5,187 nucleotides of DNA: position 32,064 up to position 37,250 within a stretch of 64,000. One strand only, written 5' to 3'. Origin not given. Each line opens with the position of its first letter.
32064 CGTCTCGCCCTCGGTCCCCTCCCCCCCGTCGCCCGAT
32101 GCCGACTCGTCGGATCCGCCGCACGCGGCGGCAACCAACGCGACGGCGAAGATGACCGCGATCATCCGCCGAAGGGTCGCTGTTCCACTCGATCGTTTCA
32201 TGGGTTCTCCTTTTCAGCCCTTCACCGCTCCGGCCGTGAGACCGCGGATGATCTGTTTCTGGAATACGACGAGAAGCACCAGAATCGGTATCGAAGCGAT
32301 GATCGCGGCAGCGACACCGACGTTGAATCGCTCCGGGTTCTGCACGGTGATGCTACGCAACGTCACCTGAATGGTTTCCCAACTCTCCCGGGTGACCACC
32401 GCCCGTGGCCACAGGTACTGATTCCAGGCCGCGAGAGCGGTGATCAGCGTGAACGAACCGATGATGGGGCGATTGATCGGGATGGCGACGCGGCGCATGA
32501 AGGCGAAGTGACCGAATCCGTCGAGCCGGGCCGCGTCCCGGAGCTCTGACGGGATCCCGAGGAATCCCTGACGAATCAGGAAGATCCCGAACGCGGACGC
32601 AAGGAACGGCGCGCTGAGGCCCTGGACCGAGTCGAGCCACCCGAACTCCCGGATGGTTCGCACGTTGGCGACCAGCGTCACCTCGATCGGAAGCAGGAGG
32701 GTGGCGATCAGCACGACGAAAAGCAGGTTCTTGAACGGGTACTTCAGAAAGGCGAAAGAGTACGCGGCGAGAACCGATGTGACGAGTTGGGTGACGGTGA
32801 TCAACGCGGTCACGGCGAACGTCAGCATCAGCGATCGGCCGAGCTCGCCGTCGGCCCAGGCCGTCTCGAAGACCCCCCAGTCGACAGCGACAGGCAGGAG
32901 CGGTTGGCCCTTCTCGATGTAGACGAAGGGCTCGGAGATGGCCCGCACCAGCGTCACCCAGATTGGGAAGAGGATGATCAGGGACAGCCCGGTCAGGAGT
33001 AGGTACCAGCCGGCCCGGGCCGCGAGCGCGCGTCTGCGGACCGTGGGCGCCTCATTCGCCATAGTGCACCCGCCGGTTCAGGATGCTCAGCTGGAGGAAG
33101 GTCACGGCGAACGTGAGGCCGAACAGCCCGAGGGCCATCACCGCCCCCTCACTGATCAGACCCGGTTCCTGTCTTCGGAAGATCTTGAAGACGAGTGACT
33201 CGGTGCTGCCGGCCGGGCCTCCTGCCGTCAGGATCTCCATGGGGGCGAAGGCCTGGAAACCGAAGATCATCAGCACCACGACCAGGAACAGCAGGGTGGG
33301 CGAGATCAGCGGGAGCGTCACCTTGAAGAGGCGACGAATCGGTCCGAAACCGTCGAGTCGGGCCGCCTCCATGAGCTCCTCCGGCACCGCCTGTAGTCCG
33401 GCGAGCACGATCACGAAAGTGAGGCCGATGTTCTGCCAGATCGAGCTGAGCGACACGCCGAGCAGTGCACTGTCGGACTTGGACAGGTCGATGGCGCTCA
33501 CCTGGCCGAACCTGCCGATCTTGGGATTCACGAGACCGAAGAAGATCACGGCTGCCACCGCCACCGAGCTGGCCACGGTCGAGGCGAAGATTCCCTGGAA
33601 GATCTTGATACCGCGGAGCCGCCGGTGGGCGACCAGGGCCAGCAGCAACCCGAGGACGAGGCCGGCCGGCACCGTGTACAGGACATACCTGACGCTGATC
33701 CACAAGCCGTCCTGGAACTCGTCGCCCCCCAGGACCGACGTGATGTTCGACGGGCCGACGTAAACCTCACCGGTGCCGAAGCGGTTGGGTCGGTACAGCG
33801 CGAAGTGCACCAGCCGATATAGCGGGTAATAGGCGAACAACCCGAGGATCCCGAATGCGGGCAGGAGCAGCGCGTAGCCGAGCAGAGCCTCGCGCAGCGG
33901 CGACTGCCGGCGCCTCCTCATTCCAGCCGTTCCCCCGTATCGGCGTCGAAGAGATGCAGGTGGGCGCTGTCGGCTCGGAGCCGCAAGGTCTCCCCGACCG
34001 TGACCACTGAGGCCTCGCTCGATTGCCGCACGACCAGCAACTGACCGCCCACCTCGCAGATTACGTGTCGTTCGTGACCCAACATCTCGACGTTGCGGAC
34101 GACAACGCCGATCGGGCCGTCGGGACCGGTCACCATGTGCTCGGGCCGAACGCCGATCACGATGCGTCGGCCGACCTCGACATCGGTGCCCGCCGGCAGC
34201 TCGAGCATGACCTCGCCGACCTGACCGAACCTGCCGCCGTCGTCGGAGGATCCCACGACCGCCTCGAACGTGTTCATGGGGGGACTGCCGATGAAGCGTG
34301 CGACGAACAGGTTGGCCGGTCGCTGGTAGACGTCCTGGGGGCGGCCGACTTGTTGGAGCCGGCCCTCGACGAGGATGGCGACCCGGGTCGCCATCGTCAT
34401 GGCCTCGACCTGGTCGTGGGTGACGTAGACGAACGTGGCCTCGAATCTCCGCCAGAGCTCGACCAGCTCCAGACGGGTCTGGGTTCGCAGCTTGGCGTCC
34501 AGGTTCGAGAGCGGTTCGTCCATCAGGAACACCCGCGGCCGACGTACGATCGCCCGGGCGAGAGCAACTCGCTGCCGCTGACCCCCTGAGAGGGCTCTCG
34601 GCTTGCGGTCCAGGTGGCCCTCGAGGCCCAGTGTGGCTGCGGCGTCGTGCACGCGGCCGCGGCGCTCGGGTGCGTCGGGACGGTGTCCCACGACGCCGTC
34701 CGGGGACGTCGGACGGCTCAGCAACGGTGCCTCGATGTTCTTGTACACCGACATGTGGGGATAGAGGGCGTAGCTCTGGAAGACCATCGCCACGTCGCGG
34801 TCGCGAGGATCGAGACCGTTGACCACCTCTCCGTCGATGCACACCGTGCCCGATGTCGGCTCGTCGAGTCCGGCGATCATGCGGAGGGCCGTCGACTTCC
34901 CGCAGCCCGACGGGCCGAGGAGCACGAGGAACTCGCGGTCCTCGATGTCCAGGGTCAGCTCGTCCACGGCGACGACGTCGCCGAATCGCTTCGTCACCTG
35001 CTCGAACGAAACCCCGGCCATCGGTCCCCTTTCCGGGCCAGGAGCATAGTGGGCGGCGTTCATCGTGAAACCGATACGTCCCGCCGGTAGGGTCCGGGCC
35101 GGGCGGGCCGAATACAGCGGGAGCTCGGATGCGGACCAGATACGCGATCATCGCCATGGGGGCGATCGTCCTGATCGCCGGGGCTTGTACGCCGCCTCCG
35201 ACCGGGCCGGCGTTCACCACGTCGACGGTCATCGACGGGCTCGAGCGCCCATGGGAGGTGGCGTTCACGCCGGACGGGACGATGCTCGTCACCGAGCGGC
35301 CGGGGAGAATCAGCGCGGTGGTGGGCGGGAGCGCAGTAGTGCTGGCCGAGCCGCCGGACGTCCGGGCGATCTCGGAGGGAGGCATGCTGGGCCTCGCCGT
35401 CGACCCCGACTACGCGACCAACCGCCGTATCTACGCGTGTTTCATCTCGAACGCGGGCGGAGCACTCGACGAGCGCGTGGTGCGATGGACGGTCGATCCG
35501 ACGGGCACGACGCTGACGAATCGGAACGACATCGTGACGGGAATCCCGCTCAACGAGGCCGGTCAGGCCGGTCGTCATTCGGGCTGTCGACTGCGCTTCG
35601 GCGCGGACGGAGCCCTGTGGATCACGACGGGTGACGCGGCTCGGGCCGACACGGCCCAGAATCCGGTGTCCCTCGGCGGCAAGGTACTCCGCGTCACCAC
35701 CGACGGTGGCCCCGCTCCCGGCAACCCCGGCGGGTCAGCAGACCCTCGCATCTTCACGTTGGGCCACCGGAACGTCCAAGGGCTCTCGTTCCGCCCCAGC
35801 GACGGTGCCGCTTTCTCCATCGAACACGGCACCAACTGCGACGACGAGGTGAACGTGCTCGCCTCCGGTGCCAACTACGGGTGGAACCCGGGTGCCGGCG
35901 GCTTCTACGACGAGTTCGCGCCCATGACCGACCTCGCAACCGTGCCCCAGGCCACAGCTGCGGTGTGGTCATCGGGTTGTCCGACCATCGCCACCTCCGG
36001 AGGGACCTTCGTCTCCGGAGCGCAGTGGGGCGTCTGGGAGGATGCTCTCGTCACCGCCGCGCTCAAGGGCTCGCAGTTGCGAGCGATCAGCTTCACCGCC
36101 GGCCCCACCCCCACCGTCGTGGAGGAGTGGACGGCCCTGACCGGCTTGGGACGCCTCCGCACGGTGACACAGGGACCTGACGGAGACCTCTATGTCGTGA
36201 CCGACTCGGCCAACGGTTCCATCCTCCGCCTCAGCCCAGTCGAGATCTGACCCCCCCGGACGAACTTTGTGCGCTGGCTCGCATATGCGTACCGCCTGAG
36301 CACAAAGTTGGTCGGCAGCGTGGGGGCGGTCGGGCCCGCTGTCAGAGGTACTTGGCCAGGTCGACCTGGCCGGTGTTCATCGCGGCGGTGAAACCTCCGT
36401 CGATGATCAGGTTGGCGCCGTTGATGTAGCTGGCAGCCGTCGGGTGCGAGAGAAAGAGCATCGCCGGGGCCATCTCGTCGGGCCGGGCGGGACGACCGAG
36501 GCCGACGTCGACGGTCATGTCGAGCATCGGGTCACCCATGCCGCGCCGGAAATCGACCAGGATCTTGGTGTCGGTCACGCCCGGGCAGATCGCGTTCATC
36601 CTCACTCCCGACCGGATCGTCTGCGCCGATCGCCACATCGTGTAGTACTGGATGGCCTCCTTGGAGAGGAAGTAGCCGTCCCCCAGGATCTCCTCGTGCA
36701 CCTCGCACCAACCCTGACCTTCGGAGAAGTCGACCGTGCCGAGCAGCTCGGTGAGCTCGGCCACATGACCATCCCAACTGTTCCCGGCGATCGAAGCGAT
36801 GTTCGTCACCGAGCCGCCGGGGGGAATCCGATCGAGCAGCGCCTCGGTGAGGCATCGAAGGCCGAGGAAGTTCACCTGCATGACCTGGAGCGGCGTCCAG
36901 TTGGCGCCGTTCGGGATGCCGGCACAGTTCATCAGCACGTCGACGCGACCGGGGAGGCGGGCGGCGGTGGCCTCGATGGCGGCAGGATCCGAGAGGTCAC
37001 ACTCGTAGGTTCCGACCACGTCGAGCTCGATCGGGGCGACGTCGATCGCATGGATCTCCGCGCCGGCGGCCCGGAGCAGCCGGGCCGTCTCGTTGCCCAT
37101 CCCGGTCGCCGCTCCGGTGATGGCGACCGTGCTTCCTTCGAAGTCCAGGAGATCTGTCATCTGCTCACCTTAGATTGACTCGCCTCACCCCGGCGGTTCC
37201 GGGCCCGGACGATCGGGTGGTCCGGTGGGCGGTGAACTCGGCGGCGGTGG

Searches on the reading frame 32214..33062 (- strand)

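Call 74: search_protein_families(library=pfam, proteins=[window:32214-33062:-], max_evalue=0.00001)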
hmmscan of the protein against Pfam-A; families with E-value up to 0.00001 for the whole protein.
window:32214-33062:- (282 aa): 1 family
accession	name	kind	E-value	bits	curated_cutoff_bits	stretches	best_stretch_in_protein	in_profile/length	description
PF00528.27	BPD_transp_1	-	7e-10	39.4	26.4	1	96-274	5-181/184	Binding-protein-dependent transport system inner membrane component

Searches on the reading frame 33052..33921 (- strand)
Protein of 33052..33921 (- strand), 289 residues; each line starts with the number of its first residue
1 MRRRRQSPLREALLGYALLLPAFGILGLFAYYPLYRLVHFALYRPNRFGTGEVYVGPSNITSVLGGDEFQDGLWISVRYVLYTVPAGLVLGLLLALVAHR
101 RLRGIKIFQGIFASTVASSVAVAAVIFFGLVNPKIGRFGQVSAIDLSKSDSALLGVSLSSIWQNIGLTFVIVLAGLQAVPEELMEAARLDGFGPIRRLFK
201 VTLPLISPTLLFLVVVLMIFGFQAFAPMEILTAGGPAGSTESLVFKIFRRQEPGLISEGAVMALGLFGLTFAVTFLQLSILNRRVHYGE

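Call 74: search_protein_families(library=pfam, proteins=[window:33052-33921:-], max_evalue=0.00001)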
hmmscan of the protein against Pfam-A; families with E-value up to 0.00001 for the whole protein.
window:33052-33921:- (289 aa): 1 family
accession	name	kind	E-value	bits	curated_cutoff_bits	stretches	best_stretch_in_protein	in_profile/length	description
PF00528.27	BPD_transp_1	-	2.2e-16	60.5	26.4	1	87-285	1-182/184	Binding-protein-dependent transport system inner membrane component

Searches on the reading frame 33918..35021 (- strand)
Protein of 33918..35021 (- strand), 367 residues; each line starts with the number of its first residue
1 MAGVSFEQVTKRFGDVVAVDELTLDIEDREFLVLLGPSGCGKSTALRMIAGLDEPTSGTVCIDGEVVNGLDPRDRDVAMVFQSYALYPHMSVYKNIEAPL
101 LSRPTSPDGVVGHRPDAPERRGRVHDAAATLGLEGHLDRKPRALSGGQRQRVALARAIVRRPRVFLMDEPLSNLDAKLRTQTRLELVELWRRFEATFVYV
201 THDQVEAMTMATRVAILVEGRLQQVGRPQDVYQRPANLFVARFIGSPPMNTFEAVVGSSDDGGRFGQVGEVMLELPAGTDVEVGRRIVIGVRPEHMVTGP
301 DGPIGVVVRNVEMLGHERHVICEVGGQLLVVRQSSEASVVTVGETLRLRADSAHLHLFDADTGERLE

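Call 74: search_protein_families(library=pfam, proteins=[window:33918-35021:-], max_evalue=0.00001)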
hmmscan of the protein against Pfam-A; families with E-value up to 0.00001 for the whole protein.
window:33918-35021:- (367 aa): 3 families
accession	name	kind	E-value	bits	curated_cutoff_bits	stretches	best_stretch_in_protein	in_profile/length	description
PF00005.33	ABC_tran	-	2.1e-33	116.3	25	1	20-171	2-136/137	ABC transporter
PF08402.16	TOBE_2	-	8.2e-11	42.3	21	1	289-358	1-76/76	TOBE domain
PF17912.7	OB_MalK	-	7e-10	40.1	27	1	245-296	1-53/53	MalK OB fold domain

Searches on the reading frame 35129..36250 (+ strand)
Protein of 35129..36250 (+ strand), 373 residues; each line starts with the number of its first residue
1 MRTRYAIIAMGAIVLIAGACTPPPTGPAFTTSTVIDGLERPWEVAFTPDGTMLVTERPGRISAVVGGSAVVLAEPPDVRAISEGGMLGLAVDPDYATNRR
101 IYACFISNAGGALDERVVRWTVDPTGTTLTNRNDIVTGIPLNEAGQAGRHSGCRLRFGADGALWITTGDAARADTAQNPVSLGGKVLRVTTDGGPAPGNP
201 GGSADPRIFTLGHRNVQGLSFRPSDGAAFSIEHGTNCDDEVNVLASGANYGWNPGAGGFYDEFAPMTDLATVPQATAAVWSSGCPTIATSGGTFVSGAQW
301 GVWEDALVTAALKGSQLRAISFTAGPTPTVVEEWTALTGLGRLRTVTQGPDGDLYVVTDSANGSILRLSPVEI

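Call 74: search_protein_families(library=pfam, proteins=[window:35129-36250:+], max_evalue=0.00001)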
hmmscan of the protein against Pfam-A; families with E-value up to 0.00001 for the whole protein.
window:35129-36250:+ (373 aa): 1 family
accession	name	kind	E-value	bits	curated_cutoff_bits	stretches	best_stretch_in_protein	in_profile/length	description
PF07995.17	GSDH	-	2.4e-83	280.6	25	1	38-367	1-332/332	Glucose / Sorbosone dehydrogenase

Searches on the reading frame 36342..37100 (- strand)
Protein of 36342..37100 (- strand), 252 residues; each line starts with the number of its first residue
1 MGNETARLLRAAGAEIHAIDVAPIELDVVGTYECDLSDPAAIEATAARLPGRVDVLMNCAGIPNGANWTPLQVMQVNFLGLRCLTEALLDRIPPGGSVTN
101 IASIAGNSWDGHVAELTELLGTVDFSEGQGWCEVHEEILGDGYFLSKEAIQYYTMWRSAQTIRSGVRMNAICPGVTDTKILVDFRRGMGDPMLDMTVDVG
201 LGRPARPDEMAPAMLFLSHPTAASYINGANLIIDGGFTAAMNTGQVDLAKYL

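Call 74: search_protein_families(library=pfam, proteins=[window:36342-37100:-], max_evalue=0.00001)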
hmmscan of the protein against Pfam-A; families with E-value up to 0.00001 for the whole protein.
window:36342-37100:- (252 aa): 2 families
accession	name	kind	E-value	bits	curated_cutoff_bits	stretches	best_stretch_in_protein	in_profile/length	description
PF13561.12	adh_short_C2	-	1.9e-22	80.5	27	2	143-238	143-236/236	Enoyl-(Acyl carrier protein) reductase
PF00106.31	adh_short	-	3.8e-14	53.1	26.6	1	4-107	15-140/195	short chain dehydrogenase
